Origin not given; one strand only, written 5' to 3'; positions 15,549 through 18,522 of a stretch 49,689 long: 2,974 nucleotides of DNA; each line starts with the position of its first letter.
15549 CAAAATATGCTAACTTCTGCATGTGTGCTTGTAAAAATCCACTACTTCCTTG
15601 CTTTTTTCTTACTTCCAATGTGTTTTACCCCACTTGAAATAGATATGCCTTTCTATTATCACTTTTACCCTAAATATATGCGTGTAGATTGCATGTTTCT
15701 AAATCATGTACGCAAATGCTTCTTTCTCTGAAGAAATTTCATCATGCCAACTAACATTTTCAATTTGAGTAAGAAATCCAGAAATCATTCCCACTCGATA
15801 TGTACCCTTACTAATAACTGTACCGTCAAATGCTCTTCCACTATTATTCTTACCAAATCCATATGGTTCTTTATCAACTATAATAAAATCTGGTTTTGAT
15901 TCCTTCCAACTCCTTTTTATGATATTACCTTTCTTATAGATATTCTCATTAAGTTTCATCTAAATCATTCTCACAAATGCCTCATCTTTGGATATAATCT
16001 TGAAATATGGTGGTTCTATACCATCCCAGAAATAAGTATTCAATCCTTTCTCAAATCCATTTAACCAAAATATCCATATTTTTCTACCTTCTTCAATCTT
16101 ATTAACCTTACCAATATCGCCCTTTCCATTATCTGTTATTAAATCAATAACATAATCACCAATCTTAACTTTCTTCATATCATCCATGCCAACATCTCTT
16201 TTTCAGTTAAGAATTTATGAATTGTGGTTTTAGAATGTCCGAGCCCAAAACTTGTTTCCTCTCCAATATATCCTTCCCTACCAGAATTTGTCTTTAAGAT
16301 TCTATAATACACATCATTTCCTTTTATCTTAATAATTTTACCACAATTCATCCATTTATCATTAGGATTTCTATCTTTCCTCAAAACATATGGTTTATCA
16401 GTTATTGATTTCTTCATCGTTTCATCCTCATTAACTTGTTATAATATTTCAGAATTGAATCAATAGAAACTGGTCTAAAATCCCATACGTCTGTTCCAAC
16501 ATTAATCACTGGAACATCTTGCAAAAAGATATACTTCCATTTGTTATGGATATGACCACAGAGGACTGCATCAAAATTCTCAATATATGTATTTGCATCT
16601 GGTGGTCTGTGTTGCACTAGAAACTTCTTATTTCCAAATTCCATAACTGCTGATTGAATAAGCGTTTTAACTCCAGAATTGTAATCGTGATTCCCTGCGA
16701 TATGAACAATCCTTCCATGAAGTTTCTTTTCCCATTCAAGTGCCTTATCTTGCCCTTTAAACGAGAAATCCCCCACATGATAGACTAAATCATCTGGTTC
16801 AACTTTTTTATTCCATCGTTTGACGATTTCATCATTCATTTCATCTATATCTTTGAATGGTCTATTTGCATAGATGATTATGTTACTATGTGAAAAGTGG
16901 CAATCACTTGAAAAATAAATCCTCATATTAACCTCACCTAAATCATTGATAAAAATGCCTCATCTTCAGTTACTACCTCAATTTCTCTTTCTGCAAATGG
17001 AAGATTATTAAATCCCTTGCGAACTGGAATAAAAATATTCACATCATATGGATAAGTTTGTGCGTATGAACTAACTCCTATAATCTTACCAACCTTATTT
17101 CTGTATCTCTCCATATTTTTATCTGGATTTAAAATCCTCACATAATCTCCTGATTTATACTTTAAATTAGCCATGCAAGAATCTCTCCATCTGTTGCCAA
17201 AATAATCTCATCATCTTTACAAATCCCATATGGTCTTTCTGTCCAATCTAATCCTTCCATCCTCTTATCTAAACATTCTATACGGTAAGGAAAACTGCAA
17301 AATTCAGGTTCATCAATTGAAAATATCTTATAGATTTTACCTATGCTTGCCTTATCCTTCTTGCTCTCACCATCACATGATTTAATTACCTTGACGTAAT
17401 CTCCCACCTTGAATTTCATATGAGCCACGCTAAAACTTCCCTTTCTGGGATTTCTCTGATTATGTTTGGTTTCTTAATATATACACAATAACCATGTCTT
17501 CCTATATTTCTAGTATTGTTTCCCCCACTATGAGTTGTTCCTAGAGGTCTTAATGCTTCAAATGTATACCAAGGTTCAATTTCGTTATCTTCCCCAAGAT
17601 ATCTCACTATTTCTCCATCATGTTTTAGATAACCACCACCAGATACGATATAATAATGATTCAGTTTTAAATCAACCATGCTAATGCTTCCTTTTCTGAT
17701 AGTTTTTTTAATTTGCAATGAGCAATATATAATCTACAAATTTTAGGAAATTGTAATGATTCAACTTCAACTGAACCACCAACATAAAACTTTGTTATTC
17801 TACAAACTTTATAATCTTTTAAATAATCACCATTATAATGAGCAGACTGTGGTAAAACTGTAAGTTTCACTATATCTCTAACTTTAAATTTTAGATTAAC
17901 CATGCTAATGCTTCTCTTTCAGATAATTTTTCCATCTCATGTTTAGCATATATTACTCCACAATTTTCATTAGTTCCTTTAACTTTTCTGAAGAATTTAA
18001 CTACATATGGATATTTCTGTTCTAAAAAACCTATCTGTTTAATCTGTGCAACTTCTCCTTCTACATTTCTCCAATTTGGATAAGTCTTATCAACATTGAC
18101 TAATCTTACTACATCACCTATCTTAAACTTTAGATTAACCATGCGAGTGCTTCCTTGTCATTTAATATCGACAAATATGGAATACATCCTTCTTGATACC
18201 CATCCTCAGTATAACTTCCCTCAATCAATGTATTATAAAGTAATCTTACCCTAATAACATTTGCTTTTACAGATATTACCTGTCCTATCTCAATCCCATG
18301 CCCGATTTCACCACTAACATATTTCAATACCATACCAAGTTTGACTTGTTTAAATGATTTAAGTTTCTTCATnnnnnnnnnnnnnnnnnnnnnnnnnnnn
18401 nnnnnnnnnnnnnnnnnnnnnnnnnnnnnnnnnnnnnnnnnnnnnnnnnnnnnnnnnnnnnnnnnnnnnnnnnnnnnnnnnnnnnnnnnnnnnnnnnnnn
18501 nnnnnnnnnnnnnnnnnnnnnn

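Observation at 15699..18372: Fixed 13-nt stop/start overlap: the tail Trp codon supplies the next gene's ATG in a tandem array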

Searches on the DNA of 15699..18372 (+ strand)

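Call 12: search_dna_similar(query=window:15699-18372:+, collection=phages, mode=distant)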
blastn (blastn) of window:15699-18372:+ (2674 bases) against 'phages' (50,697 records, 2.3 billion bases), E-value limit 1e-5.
No match.
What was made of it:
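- Tried and rejected: blastn of the array against 50,697 phage records gave no match (call 12).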

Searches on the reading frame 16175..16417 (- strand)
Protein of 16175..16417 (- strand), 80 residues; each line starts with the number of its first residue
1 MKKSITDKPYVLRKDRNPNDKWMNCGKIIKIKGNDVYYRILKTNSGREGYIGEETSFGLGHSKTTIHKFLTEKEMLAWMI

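Call 8: search_protein_families(library=pfam, proteins=[window:16175-16417:-], max_evalue=0.1)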
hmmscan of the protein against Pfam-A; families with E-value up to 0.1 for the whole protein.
window:16175-16417:- (80 aa): 0 families

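Call 9: search_protein_families(library=phrogs, proteins=[window:16175-16417:-], max_evalue=0.1)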
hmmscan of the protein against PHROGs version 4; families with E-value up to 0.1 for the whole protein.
window:16175-16417:- (80 aa): 0 families

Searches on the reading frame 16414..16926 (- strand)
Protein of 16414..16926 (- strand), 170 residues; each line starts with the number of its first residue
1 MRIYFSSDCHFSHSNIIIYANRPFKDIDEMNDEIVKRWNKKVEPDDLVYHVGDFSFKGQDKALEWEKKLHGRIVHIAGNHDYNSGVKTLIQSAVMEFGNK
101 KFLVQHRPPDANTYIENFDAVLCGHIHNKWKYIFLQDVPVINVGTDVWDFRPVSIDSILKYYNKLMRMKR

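Call 8: search_protein_families(library=pfam, proteins=[window:16414-16926:-], max_evalue=0.1)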
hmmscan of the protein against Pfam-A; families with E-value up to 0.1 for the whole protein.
window:16414-16926:- (170 aa): 2 families
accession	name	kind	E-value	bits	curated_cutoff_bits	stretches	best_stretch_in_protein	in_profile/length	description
PF12850.12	Metallophos_2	-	2e-11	44.6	27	1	1-144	1-133/154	Calcineurin-like phosphoesterase superfamily domain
PF00149.33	Metallophos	-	2.4e-09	38.4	21.5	1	1-87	1-77/191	Calcineurin-like phosphoesterase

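Call 9: search_protein_families(library=phrogs, proteins=[window:16414-16926:-], max_evalue=0.1)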
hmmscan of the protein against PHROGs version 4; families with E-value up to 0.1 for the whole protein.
window:16414-16926:- (170 aa): 3 families
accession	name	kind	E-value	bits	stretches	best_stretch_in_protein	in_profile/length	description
phrog_547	-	other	1.2e-40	140.1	1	1-165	29-202/245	phosphoesterase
phrog_30537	-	unknown function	7.1e-09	37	1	19-65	4-49/87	-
phrog_1649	-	other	1.1e-07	31.9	1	1-89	36-112/308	metallo-phosphoesterase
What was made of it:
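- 16414..16926 (-): Calcineurin-like metallophosphoesterase gene that interrupts the array. calls 8, 9 (PF12850 2e-11; phrog_547 1e-40)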

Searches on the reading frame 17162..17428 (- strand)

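Call 8: search_protein_families(library=pfam, proteins=[window:17162-17428:-], max_evalue=0.1)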
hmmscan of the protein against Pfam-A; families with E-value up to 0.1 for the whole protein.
window:17162-17428:- (88 aa): 0 families

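Call 9: search_protein_families(library=phrogs, proteins=[window:17162-17428:-], max_evalue=0.1)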
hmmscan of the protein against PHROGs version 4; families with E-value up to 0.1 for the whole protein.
window:17162-17428:- (88 aa): 4 families
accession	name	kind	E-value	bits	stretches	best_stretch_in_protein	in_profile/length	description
phrog_15694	-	unknown function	0.0034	17.9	1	5-47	207-244/350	-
phrog_5785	-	unknown function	0.021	15.3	1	3-39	3-38/80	-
phrog_9730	-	unknown function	0.03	15.3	1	4-17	1-14/39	-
phrog_6073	-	lysis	0.089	14.1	0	3-55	23-61/67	Rz-like spanin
